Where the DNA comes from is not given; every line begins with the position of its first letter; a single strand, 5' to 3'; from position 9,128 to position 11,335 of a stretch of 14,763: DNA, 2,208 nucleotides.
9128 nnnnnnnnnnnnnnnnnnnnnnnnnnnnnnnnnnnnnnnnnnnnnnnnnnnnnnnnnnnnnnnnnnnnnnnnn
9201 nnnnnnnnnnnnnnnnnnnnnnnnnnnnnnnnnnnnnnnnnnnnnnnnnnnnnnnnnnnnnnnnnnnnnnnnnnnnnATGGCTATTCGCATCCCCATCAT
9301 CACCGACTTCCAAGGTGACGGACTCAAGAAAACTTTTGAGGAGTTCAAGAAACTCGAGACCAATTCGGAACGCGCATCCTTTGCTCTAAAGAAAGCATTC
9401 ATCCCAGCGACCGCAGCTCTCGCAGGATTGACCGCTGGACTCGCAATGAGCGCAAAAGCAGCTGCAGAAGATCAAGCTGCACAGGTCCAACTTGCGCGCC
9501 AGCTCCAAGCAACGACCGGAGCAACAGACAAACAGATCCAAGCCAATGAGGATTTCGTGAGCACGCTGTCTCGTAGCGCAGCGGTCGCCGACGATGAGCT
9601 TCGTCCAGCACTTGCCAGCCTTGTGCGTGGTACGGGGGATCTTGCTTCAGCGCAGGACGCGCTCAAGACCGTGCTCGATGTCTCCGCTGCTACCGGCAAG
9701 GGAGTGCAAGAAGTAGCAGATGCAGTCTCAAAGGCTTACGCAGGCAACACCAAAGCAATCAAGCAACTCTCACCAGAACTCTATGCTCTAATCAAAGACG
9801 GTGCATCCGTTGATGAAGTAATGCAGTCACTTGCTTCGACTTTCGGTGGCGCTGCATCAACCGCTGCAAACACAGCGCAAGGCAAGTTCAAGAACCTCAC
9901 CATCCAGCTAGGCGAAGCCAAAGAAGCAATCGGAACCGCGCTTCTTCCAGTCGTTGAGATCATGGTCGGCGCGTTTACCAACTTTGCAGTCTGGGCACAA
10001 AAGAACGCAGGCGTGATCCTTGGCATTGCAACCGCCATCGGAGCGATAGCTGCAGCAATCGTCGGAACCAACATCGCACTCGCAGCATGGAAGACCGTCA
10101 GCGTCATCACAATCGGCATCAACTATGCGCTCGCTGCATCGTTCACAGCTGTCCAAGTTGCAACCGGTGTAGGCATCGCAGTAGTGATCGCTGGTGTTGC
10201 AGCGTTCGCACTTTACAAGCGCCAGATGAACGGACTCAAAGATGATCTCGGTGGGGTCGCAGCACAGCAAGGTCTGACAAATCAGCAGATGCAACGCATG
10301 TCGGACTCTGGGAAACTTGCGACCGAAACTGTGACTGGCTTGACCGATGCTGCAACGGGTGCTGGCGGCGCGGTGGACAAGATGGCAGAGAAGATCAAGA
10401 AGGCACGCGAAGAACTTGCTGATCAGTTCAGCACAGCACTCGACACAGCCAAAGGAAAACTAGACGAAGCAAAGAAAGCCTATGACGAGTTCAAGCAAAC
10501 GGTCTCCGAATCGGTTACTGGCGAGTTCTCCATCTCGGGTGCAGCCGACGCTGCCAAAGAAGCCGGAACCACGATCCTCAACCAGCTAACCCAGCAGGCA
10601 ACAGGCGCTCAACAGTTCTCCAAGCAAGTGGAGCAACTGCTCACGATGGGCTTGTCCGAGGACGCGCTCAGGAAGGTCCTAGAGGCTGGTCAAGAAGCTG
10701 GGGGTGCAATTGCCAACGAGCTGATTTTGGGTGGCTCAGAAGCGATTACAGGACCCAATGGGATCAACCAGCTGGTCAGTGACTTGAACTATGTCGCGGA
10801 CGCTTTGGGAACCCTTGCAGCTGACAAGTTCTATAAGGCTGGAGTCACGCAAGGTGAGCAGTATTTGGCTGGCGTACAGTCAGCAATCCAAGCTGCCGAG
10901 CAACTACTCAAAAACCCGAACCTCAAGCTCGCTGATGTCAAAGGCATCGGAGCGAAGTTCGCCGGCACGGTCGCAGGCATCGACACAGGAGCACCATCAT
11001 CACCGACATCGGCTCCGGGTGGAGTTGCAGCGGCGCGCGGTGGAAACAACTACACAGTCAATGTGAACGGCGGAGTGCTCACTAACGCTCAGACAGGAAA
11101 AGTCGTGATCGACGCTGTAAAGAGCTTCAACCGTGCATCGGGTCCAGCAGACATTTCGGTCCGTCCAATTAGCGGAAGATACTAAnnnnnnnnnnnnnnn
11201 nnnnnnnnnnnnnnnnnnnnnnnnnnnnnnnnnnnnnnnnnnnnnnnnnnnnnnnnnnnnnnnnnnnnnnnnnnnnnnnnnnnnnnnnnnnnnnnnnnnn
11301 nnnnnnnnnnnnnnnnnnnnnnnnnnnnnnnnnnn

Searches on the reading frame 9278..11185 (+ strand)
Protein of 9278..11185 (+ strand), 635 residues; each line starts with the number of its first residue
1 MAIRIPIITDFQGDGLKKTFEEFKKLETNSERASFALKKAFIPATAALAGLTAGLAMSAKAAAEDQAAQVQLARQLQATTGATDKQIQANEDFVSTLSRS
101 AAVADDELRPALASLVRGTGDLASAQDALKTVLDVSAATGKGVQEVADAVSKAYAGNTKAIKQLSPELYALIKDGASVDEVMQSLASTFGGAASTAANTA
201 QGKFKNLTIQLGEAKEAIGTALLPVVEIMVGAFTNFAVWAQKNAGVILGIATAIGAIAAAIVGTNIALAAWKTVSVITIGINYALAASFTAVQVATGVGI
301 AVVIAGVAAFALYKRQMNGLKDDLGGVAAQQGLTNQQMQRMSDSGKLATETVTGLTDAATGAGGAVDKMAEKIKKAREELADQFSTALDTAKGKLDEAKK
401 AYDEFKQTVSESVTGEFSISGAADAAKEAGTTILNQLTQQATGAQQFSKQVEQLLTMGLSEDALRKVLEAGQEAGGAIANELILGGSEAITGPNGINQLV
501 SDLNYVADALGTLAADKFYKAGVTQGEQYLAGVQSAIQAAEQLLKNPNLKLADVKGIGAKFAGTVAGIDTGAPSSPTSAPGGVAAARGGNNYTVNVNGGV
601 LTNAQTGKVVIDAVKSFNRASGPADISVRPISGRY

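Call 14: search_protein_families(library=phrogs, proteins=[window:9278-11185:+], max_evalue=0.01)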
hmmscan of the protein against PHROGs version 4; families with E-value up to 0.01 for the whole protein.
window:9278-11185:+ (635 aa): 4 families
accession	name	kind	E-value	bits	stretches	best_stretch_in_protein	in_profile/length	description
phrog_1535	-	tail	6.9e-08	32.1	1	216-628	765-1122/1152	tail length tape measure protein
phrog_4704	-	tail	7.4e-06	25.9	1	49-153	202-306/625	tail length tape measure protein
phrog_28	-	tail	0.007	15.9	1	192-313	543-674/1228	tail length tape measure protein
phrog_4068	-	unknown function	0.0088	17.8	0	360-408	35-84/89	-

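Call 15: search_protein_families(library=pfam, proteins=[window:9278-11185:+], max_evalue=0.01)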
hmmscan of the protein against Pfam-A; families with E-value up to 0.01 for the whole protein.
window:9278-11185:+ (635 aa): 1 family
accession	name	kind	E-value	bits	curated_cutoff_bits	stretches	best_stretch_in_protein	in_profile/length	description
PF02501.22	T2SSI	-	0.0083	16.6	25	0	57-109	5-56/80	Type II secretion system (T2SS), protein I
